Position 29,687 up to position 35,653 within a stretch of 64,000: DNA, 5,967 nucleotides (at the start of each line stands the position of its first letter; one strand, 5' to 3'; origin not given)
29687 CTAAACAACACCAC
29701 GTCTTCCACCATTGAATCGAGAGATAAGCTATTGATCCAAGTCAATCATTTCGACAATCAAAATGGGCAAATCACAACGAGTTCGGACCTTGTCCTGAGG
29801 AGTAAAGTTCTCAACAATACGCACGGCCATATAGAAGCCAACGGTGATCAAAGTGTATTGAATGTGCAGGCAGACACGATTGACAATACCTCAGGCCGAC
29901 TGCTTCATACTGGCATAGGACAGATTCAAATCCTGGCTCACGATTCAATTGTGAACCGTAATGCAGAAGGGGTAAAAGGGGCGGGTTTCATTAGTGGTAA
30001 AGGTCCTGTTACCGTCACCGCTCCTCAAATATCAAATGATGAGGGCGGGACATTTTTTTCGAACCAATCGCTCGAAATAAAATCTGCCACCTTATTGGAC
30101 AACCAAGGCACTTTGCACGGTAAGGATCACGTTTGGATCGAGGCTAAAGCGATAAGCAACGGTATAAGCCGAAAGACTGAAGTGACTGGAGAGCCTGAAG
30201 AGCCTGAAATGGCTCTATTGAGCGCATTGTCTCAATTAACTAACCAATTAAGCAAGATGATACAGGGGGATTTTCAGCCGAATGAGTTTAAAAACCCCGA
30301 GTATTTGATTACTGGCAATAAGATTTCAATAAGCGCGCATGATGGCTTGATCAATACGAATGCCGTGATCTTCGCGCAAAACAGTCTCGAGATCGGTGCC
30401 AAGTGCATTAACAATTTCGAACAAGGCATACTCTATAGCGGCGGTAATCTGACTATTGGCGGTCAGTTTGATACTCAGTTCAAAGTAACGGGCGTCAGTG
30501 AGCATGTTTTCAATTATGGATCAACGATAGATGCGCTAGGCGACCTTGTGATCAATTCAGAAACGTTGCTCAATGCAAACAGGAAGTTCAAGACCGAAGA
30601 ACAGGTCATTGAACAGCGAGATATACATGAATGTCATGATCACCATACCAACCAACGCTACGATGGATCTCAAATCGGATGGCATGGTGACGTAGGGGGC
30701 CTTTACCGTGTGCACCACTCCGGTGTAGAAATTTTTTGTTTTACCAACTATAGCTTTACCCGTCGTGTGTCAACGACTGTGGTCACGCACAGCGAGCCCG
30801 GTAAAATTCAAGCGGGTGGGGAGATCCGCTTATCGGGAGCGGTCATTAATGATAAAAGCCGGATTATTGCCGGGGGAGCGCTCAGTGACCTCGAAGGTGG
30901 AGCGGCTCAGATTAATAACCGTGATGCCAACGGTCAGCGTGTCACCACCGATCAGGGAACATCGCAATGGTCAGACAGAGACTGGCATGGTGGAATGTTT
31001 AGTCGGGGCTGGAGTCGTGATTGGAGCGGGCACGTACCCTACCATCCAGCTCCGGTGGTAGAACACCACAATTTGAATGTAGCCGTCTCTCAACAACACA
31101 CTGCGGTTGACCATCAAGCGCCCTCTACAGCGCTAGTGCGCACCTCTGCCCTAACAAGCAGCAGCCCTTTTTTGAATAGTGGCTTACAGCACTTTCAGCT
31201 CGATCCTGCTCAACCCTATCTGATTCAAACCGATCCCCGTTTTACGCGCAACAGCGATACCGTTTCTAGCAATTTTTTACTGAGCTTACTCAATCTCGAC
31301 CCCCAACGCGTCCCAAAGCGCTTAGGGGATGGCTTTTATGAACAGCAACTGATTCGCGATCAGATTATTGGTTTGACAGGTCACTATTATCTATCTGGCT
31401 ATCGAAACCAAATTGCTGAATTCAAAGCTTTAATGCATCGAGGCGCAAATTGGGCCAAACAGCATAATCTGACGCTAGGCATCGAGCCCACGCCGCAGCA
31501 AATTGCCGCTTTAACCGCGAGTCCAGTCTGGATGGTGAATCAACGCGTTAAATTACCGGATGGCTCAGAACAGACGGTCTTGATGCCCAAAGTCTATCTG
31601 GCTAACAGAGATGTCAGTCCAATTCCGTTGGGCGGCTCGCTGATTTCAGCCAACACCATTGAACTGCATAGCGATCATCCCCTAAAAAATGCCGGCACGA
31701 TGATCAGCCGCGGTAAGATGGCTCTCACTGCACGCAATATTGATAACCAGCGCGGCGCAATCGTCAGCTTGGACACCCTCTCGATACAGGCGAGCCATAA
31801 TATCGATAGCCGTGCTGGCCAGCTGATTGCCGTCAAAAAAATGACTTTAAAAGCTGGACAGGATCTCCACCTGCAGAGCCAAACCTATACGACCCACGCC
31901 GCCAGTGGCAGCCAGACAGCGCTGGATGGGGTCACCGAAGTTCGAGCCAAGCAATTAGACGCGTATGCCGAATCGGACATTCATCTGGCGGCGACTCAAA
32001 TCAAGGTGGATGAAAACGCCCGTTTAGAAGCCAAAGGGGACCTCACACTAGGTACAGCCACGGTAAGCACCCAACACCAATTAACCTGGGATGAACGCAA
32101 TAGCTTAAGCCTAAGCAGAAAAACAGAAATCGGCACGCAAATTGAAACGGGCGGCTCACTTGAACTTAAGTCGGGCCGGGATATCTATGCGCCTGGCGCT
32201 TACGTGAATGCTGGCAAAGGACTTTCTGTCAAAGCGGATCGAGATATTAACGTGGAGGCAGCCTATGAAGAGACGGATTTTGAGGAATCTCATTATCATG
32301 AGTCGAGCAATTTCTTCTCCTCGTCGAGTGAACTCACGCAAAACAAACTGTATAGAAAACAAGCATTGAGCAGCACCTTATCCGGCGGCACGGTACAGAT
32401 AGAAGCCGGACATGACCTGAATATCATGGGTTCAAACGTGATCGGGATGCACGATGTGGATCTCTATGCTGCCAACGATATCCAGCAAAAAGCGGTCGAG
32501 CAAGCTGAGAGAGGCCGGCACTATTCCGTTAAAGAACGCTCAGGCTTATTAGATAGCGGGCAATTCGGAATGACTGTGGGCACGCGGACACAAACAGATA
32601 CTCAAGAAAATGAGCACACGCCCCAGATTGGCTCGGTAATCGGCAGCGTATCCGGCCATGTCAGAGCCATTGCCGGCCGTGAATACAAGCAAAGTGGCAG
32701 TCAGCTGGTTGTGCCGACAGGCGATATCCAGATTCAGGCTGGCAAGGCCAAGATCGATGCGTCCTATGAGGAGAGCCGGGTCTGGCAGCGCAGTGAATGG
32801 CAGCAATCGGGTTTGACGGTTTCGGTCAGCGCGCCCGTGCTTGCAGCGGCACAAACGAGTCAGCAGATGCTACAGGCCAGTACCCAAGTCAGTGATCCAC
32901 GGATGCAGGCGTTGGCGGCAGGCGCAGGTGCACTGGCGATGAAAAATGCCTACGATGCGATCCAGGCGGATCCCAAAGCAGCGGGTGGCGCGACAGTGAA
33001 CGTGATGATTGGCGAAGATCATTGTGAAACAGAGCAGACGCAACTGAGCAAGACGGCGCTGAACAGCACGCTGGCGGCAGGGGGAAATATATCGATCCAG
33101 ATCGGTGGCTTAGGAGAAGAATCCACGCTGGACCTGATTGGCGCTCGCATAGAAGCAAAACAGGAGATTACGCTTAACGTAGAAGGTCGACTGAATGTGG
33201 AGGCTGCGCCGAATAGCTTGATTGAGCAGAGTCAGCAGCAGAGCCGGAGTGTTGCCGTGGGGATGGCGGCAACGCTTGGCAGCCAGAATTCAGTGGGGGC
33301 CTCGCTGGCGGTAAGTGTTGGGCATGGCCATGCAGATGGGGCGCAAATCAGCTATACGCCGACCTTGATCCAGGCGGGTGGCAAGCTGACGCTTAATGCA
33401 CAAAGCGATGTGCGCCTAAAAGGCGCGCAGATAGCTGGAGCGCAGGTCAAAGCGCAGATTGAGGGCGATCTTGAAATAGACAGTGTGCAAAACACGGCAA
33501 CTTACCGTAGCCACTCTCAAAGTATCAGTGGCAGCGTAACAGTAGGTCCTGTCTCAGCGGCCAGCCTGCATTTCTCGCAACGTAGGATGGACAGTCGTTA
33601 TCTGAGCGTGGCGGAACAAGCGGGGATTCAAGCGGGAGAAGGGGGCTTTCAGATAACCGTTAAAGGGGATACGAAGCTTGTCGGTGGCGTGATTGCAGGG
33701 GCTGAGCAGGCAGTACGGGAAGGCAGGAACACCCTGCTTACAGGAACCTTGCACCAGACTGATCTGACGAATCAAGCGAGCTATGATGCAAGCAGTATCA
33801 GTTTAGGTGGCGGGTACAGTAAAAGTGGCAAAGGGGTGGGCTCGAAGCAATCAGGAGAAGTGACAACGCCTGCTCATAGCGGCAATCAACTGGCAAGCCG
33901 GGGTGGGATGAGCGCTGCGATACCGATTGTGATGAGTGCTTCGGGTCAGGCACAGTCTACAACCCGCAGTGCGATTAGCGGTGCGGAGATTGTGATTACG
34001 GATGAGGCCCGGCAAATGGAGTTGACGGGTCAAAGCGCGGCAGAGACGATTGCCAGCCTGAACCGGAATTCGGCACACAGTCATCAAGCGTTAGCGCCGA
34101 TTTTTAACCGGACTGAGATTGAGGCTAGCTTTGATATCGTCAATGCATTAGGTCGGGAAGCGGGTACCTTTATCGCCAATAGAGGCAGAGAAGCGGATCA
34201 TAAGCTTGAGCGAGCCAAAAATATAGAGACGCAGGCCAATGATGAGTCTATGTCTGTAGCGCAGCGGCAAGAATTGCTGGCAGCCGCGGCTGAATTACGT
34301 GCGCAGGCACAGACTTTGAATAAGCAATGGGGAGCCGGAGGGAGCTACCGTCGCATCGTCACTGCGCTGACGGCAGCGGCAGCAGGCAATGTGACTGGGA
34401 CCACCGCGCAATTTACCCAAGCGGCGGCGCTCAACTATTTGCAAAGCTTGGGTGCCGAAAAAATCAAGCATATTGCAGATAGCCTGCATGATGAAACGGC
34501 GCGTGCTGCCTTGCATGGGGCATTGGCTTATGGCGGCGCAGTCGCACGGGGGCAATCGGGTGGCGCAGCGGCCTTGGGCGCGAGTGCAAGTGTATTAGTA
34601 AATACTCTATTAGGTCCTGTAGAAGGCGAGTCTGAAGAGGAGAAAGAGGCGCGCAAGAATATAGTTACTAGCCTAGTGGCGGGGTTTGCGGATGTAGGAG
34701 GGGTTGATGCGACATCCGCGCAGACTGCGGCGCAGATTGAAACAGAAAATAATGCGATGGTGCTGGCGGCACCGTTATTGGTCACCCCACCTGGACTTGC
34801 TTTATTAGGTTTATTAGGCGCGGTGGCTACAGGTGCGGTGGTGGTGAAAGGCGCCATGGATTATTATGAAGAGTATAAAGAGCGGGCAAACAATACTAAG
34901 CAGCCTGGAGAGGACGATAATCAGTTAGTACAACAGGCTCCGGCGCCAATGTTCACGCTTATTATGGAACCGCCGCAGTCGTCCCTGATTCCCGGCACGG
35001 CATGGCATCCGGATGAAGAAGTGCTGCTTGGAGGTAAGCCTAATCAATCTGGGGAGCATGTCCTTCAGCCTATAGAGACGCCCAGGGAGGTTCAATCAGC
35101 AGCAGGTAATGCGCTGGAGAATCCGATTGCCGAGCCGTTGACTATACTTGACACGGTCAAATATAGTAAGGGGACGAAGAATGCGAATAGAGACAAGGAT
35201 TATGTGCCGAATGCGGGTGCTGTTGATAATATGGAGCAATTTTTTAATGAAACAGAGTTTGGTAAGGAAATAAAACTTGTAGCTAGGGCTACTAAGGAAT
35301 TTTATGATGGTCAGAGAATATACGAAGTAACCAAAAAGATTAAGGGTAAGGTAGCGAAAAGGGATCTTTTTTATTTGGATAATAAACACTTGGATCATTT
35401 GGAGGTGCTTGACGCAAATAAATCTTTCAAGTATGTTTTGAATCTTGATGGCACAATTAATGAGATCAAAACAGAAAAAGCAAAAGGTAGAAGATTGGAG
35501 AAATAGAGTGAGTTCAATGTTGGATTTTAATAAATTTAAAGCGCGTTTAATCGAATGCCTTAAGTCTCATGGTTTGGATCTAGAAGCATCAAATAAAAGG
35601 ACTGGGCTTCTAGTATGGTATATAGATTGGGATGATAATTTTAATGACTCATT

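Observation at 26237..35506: Intact 9.3-kb CdiA/FhaB-type gene without a signal peptide and without a TpsB/CdiB partner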

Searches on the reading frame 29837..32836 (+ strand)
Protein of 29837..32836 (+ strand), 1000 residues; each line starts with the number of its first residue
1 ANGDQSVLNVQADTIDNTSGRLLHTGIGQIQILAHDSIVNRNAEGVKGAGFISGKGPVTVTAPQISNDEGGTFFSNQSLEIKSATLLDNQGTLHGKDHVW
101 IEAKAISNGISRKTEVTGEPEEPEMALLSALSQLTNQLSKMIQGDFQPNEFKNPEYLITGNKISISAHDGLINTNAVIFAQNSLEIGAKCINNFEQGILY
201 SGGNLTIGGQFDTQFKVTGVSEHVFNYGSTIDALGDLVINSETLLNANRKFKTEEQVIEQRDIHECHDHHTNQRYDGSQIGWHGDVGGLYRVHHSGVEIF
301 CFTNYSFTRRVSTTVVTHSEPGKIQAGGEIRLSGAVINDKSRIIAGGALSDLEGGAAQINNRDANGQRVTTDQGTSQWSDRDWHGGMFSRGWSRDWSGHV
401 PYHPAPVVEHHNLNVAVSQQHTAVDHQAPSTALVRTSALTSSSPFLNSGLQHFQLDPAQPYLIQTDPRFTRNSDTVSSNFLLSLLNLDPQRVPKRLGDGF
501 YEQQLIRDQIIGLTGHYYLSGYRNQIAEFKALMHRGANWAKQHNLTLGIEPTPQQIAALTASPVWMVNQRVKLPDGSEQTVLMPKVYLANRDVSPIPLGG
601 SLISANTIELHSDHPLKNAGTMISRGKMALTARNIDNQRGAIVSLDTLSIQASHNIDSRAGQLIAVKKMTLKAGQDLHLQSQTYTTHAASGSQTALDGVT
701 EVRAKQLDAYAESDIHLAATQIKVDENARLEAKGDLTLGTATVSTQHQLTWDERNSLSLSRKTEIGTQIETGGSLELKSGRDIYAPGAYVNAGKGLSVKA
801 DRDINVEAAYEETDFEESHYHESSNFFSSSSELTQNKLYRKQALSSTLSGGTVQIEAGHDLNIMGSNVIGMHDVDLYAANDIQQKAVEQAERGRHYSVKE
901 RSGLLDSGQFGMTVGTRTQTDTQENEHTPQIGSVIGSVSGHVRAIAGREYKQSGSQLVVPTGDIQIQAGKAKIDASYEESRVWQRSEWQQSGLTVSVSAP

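Call 46: search_protein_families(library=pfam, max_evalue=1, proteins=[window:29837-32836:+])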
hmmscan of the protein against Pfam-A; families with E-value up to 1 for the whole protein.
window:29837-32836:+ (1000 aa): 2 families
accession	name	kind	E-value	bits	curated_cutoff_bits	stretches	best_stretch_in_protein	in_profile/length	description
PF13332.12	Fil_haemagg_2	-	2.7e-17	63.9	22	4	830-978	5-159/170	Hemagglutinin repeat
PF05594.20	Fil_haemagg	-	4e-10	40.6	21.5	3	56-109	4-58/72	Haemagglutinin repeat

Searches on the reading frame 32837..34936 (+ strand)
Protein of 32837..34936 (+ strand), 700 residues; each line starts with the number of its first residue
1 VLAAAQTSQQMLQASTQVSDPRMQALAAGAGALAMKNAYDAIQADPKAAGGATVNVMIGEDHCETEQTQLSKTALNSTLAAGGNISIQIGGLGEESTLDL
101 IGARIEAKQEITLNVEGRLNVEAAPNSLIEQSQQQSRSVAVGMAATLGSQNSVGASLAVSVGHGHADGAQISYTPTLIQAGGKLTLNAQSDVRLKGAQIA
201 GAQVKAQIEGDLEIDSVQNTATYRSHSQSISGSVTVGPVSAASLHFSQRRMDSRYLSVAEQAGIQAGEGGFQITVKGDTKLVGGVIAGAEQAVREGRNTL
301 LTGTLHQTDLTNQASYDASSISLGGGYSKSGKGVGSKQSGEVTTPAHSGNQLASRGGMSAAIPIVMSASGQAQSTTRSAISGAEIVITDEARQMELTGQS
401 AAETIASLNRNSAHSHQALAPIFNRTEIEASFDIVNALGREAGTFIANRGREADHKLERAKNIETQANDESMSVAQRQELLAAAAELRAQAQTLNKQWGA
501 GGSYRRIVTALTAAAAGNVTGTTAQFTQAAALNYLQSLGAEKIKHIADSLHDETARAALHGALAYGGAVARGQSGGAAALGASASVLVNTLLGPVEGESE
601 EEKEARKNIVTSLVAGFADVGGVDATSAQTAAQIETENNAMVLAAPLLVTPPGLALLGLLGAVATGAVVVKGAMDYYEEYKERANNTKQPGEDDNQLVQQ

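Call 46: search_protein_families(library=pfam, max_evalue=1, proteins=[window:32837-34936:+])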
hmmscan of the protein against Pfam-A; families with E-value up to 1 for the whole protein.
window:32837-34936:+ (700 aa): 1 family
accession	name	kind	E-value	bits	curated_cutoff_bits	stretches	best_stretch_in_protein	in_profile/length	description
PF13332.12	Fil_haemagg_2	-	5.8e-33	114.8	22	1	61-229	4-169/170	Hemagglutinin repeat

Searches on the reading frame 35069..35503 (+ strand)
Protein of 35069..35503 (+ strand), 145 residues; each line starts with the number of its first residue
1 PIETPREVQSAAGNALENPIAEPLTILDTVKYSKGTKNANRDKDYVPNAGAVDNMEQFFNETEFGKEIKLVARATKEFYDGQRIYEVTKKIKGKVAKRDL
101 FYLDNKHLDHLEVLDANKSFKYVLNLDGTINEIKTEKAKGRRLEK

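Call 57: find_homologous_proteins(query=window:35069-35503:+, max_evalue=0.001)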
Query seq(145 aa) (145 aa): 3 proteins with E <= 0.001 among 21 candidates.
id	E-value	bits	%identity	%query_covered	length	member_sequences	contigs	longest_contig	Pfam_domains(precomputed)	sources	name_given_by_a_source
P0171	3.1e-32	130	65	74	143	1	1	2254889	-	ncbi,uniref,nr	ncbi:hypothetical protein KMZ15_03730 [Mycoavidus sp. HKI]|uniref:hypothetical protein n=1 Tax=Mycoa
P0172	2.4e-20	91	57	63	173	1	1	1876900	-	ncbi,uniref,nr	ncbi:hypothetical protein [Mycoavidus sp. B2-EB]|uniref:hypothetical protein n=1 Tax=Mycoavidus sp. 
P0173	1.4e-17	82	53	62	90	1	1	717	-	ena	-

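Call 69: predict_structure(alignment_id=A5)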
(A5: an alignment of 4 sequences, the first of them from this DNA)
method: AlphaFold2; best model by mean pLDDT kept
length: 145 residues; sequences in the alignment: 4
mean_pLDDT: 54.2   pTM: 0.49
mean pLDDT of the five models: 54.2, 53.8, 49.2, 49.1, 42.3
residues with pLDDT >= 90: 0; 70-90: 29; 50-70: 59; < 50: 57
segments of 3 or more residues with pLDDT < 50: 1-10, 13-43, 74-78, 135-145
pLDDT, mean of each block of 10 residues (from residue 1): 39 43 28 30 50 66 68 52 70 69 64 71 71 49 32
secondary structure, 60 per line:
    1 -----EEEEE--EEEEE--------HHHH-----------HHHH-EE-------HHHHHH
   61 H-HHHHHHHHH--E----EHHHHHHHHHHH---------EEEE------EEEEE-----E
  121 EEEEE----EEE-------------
elements in order: E6-10 E13-17 H26-29 H41-44 H55-61 H63-71 H80-90 E100-103 E110-114 E120-125 E130-132

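Call 72: fold_search(model_id=the predicted structure, library=pdb)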
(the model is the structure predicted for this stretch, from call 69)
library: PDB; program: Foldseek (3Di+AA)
matches with E <= 10: 260; with E <= 0.001: 0
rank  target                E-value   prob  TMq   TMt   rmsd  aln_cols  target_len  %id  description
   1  3iv8_A                9.7e-01  0.10  0.16  0.08  11.9        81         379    9  N-acetylglucosamine-6-phosphate deacetylase from Vibrio cholerae complexed with fructose 6-phosphate (released 2009-09-08)
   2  3iv8_D                1.6e+00  0.08  0.16  0.08  11.8        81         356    9  N-acetylglucosamine-6-phosphate deacetylase from Vibrio cholerae complexed with fructose 6-phosphate (released 2009-09-08)
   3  8tdl_A                1.6e+00  0.06  0.16  0.08   8.8        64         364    9  Cryo-EM structure of the wild-type AtMSL10 in saposin (released 2023-10-18)
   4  3d79                  2.0e+00  0.12  0.21  0.19   5.5        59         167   12  Crystal structure of hypothetical protein PH0734.1 from hyperthermophilic archaea Pyrococcus horikoshii OT3 (released 2008-12-09)
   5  1ybx_B                2.0e+00  0.11  0.17  0.26  11.9        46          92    9  Conserved hypothetical protein Cth-383 from Clostridium thermocellum (released 2005-02-01)
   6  2js2_MODEL_1_A        2.2e+00  0.06  0.16  0.27   8.9        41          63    7  Solution structure of first SH3 domain of adaptor Nck (released 2008-02-26)
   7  8rzf                  2.3e+00  0.03  0.12  0.05  12.1        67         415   18  RNase W from Sulfolobus acidocaldarius (released 2024-11-06)
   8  4qv0_K                2.8e+00  0.03  0.15  0.12  10.4        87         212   16  yCP beta5-A49T-A50V-double mutant (released 2015-02-04)
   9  3p83_C                2.8e+00  0.02  0.16  0.11  11.8        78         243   14  Structure of the PCNA:RNase HII complex from Archaeoglobus fulgidus. (released 2011-02-02)
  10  1qcf                  3.0e+00  0.04  0.15  0.06   9.4        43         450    7  CRYSTAL STRUCTURE OF HCK IN COMPLEX WITH A SRC FAMILY-SELECTIVE TYROSINE KINASE INHIBITOR (released 1999-06-08)
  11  9v9n_A                3.2e+00  0.02  0.11  0.03  12.1        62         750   11  Cryo-EM structure of KICSTOR CCC complex (state 5) (released 2025-11-12)
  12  5zr6_B                3.3e+00  0.05  0.18  0.13   8.3        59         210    8  Manganese-dependent transcriptional repressor complex with manganese (released 2019-03-20)
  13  9tvu_B                3.5e+00  0.05  0.17  0.10   9.9        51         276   12  Structure of the Chlamydomonas reinhardtii chlororibosome (released 2026-02-18)
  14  8tdm_A                3.5e+00  0.04  0.16  0.06   8.7        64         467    9  Cryo-EM structure of AtMSL10-K539E (released 2023-10-18)
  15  6muw_H                3.5e+00  0.03  0.17  0.13  12.2        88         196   20  The structure of the Plasmodium falciparum 20S proteasome. (released 2019-08-07)
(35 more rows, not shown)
